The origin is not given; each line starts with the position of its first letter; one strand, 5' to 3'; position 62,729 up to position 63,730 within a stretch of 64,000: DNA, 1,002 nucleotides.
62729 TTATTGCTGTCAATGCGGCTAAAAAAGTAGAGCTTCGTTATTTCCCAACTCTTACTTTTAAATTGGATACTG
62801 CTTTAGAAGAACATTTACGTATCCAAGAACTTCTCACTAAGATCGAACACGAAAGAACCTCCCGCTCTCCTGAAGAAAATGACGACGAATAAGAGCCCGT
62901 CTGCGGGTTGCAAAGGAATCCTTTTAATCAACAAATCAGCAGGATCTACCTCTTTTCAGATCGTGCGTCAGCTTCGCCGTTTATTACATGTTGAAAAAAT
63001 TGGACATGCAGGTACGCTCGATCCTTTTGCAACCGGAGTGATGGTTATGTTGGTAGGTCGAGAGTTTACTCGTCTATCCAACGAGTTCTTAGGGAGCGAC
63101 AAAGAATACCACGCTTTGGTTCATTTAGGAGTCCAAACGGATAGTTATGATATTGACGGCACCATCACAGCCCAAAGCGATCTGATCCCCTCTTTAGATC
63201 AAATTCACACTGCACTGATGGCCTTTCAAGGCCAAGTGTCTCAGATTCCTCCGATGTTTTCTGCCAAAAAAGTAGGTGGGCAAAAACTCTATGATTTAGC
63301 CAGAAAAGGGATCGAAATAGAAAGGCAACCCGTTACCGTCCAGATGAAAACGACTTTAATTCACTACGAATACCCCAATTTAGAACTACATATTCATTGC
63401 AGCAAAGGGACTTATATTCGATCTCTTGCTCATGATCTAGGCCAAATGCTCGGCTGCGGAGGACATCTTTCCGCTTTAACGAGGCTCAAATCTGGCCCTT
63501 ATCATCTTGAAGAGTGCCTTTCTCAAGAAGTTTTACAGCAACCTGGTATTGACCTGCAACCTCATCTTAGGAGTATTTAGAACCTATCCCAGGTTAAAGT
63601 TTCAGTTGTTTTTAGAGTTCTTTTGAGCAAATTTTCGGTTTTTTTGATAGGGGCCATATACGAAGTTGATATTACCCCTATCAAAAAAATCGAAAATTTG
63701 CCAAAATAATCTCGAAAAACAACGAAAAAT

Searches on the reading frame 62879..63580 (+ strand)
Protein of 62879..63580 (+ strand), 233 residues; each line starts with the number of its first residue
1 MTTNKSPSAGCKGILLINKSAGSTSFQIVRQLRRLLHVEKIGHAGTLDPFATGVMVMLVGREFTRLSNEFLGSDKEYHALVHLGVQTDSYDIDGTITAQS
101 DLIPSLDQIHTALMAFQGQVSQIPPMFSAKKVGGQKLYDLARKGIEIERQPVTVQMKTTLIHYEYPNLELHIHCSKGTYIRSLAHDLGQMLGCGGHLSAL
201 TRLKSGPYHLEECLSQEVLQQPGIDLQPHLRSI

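Call 104: find_encoding_contigs(protein=window:62879-63580:+, flank=10000, max_places=4)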
Protein window:62879-63580:+ (233 aa): 2 contigs read that carry it; 1 place shown.
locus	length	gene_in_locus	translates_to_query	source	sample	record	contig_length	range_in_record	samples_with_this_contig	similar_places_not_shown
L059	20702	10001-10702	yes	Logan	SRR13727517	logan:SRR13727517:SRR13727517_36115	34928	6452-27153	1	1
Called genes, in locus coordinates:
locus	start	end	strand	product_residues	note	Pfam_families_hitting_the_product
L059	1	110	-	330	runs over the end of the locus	PF01933:CofD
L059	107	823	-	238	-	PF00834:Ribul_P_3_epim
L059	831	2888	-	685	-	-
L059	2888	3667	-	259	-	PF00696:AA_kinase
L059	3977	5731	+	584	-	PF21710:Spt6_S1 (faint), PF00575:S1 (weak), PF13509:S1_2 (faint), PF00575:S1, PF00575:S1, PF23459:S1_RRP5 (weak), PF00575:S1, PF23459:S1_RRP5 (weak), +2 more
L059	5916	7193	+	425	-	PF08529:NusA_N, PF13184:KH_NusA_1st, PF26594:KH_NusA_2nd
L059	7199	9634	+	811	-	PF04760:IF2_N, PF03193:RsgA_GTPase (faint), PF00009:GTP_EFTU, PF01926:MMR_HSR1, PF14578:GTP_EFTU_D4 (faint), PF22042:EF-G_D2, PF11987:IF-2, PF03144:GTP_EFTU_D2 (weak)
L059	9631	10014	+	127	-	PF02033:RBFA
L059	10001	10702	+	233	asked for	PF01509:TruB_N, PF16198:TruB_C_2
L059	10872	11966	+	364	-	PF01926:MMR_HSR1, PF02421:FeoB_N (weak), PF06071:YchF-GTPase_C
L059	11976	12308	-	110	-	-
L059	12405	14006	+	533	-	-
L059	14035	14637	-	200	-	-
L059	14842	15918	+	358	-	PF01312:Bac_export_2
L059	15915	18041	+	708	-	PF00771:FHIPEP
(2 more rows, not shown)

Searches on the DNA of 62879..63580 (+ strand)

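Call 106: search_with_rna_model(model_id=R1, source=L059, max_evalue=0.01)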
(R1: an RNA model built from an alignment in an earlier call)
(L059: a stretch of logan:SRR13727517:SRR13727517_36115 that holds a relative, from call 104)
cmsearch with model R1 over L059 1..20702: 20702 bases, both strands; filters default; matches with E-value up to 0.01: 0.
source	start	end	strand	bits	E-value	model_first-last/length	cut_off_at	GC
